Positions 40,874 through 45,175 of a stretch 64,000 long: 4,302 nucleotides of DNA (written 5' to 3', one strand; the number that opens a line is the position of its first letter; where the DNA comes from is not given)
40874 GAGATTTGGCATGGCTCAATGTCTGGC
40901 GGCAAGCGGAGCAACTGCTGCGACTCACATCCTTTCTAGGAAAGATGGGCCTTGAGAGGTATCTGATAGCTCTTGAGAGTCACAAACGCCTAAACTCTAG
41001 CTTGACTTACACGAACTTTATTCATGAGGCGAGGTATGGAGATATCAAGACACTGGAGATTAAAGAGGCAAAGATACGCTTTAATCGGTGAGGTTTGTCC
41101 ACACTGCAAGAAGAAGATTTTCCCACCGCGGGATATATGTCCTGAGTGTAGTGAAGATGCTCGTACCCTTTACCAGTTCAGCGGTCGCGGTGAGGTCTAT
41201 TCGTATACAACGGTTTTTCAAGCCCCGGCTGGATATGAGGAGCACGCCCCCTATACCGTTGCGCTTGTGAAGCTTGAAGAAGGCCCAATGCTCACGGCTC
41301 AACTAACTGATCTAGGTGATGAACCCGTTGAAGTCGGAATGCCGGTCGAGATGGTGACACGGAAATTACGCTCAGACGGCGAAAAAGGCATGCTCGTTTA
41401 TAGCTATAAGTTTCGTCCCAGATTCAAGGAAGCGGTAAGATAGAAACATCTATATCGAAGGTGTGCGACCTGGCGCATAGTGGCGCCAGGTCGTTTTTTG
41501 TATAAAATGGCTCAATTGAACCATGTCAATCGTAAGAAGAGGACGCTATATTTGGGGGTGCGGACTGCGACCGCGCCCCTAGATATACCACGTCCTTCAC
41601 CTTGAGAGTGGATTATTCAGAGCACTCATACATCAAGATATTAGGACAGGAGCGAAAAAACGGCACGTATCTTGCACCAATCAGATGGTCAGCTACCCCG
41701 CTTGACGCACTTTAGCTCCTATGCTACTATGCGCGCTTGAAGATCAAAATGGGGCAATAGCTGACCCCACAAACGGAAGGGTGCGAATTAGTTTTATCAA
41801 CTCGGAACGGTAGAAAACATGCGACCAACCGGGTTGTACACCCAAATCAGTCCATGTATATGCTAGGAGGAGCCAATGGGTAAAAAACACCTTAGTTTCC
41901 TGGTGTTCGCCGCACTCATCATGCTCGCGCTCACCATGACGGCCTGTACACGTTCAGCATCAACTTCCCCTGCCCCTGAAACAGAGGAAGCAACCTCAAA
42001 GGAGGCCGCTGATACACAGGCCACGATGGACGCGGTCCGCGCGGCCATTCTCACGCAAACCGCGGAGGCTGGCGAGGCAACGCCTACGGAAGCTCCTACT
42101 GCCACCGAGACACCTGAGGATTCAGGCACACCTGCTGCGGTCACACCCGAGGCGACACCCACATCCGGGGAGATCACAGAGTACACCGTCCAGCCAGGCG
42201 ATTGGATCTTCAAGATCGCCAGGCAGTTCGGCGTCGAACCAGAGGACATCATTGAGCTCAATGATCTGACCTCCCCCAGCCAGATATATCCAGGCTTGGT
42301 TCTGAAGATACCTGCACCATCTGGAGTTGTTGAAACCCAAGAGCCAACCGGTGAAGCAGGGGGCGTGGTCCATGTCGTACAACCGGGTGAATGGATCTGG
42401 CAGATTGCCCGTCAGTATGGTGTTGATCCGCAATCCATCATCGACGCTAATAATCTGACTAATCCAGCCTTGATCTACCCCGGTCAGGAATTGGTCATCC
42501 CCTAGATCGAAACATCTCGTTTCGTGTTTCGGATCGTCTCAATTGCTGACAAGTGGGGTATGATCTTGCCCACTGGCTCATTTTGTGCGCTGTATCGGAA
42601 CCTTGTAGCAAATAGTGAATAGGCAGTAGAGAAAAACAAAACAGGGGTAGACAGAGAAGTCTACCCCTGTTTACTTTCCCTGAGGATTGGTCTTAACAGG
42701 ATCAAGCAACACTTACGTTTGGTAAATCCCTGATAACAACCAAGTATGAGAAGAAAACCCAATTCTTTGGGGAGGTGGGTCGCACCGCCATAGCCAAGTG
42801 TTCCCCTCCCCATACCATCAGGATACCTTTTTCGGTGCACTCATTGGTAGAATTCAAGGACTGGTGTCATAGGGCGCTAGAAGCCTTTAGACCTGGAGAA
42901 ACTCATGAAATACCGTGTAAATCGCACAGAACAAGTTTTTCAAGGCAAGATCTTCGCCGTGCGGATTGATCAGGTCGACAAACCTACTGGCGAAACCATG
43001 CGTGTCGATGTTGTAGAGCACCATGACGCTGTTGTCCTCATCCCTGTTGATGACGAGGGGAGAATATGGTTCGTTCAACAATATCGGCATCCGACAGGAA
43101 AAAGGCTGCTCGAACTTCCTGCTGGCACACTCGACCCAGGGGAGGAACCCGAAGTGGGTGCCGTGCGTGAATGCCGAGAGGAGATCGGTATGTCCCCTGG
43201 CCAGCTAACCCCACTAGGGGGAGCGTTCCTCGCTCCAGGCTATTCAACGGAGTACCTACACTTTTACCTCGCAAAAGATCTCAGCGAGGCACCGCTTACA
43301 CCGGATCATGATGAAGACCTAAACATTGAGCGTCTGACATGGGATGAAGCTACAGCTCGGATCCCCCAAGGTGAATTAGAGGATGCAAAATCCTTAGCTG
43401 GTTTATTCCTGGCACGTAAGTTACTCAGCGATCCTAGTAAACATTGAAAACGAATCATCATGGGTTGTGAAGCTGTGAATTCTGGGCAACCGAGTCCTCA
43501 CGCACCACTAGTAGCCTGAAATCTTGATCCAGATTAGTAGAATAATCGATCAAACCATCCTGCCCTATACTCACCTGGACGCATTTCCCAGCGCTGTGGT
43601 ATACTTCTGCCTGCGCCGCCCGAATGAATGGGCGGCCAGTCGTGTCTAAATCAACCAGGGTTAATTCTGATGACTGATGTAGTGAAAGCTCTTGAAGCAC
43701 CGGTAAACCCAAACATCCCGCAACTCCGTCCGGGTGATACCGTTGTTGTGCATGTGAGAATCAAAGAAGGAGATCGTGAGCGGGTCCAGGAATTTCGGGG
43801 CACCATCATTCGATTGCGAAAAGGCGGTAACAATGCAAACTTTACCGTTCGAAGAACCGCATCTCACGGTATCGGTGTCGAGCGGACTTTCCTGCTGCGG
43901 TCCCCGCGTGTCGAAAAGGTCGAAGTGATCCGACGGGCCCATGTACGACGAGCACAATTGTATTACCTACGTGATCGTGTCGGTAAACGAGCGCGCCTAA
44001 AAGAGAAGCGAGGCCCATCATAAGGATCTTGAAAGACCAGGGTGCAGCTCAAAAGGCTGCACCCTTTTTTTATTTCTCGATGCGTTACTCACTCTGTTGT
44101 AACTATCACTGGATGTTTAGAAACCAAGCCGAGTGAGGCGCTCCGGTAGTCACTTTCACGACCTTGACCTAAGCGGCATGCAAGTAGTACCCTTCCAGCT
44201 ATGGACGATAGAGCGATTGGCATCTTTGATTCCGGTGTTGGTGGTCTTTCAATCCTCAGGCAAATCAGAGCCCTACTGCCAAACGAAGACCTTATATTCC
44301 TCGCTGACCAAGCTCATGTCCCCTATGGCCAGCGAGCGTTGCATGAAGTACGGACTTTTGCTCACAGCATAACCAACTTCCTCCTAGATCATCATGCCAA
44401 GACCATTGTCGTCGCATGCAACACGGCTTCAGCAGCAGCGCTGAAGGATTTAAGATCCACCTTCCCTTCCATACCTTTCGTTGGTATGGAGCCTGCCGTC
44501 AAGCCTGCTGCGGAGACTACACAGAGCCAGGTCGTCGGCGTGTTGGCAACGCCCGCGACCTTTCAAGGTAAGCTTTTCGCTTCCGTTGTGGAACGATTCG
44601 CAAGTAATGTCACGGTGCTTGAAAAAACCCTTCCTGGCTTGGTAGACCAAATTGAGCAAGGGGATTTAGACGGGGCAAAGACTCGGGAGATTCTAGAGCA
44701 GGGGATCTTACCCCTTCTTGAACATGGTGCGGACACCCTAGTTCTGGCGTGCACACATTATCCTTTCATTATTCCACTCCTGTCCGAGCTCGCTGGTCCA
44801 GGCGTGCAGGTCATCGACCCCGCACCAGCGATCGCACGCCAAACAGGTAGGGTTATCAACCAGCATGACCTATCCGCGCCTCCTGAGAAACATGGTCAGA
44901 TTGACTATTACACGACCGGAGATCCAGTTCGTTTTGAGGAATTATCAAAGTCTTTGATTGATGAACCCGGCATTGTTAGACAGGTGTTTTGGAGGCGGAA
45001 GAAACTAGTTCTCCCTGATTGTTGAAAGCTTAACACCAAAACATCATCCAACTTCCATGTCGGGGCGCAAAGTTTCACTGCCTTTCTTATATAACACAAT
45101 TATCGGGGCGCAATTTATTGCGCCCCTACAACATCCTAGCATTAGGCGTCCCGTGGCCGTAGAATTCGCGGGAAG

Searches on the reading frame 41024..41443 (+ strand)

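Call 19: search_protein_families(library=pfam, proteins=[window:41024-41443:+], max_evalue=0.0001)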
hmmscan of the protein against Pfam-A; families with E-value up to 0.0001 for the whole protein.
window:41024-41443:+ (139 aa): 2 families
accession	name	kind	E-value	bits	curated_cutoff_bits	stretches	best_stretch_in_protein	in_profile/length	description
PF01796.24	OB_ChsH2_C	-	7.1e-21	74.3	27.1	1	51-113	3-65/65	ChsH2, C-terminal OB-fold domain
PF12172.15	zf-ChsH2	-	1e-06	28.8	23.2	1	15-45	4-34/37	ChsH2, rubredoxin-like zinc ribbon domain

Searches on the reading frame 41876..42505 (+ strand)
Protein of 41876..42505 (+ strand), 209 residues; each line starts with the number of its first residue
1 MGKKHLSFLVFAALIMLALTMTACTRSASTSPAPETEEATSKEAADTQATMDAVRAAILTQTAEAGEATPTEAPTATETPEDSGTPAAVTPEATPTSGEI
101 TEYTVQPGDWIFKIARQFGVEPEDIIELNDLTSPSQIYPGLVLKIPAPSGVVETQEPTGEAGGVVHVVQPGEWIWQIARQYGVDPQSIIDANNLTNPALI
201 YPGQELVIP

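Call 19: search_protein_families(library=pfam, proteins=[window:41876-42505:+], max_evalue=0.0001)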
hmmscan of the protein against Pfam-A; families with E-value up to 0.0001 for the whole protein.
window:41876-42505:+ (209 aa): 4 families
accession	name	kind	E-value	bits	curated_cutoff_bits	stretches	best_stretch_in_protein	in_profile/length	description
PF01476.26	LysM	-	7.2e-32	109.5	20.9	2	166-209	1-43/43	LysM domain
PF23473.1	LysM3_LYK4_5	-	4.3e-16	59.1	29.3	2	167-209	6-47/48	LYK4/5 LysM3 domain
PF23446.1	LysM1_NFP_LYK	-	1.4e-07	32.7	36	0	176-209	20-54/60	NFP/LYK LysM1 domain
PF23462.1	LysM3_NFP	-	4.7e-05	24.3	28.1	0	103-130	5-32/48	NFP LysM3 domain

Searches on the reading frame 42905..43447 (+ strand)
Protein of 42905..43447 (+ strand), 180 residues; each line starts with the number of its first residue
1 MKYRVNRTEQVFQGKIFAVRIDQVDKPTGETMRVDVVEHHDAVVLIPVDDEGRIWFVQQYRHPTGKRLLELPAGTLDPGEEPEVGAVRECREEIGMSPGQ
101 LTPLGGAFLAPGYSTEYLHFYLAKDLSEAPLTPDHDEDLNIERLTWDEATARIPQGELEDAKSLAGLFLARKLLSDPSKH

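Call 19: search_protein_families(library=pfam, proteins=[window:42905-43447:+], max_evalue=0.0001)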
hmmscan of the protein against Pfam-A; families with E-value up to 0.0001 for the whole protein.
window:42905-43447:+ (180 aa): 1 family
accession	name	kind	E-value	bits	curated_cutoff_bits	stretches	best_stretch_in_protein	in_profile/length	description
PF00293.34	NUDIX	-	4.5e-20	72.4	21.1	1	39-162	2-129/134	NUDIX domain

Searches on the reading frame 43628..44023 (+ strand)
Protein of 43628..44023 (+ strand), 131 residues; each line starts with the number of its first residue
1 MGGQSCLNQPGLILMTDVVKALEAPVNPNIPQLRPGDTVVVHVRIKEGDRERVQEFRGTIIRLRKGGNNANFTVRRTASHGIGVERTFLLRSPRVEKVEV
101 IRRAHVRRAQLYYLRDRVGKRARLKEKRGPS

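Call 19: search_protein_families(library=pfam, proteins=[window:43628-44023:+], max_evalue=0.0001)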
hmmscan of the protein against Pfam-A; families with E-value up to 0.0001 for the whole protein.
window:43628-44023:+ (131 aa): 1 family
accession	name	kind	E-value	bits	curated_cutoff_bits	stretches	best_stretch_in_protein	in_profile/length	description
PF01245.26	Ribosomal_L19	-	6.4e-41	139.2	22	1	22-127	6-111/111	Ribosomal protein L19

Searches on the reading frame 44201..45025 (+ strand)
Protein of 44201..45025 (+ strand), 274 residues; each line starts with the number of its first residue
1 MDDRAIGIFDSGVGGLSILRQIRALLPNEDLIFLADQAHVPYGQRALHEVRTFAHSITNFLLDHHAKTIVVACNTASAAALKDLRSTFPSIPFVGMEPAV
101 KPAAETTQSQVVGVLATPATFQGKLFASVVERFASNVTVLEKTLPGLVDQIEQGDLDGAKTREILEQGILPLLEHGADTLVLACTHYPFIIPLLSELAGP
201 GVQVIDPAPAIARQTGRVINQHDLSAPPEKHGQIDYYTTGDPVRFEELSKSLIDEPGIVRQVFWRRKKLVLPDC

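Call 20: search_protein_families(library=pfam, proteins=[window:44201-45025:+], max_evalue=0.0001)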
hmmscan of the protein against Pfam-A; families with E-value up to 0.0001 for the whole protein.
window:44201-45025:+ (274 aa): 1 family
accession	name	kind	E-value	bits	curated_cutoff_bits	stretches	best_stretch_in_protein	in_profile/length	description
PF01177.27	Asp_Glu_race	-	6.2e-24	85.4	31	1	18-214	16-210/211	Asp/Glu/Hydantoin racemase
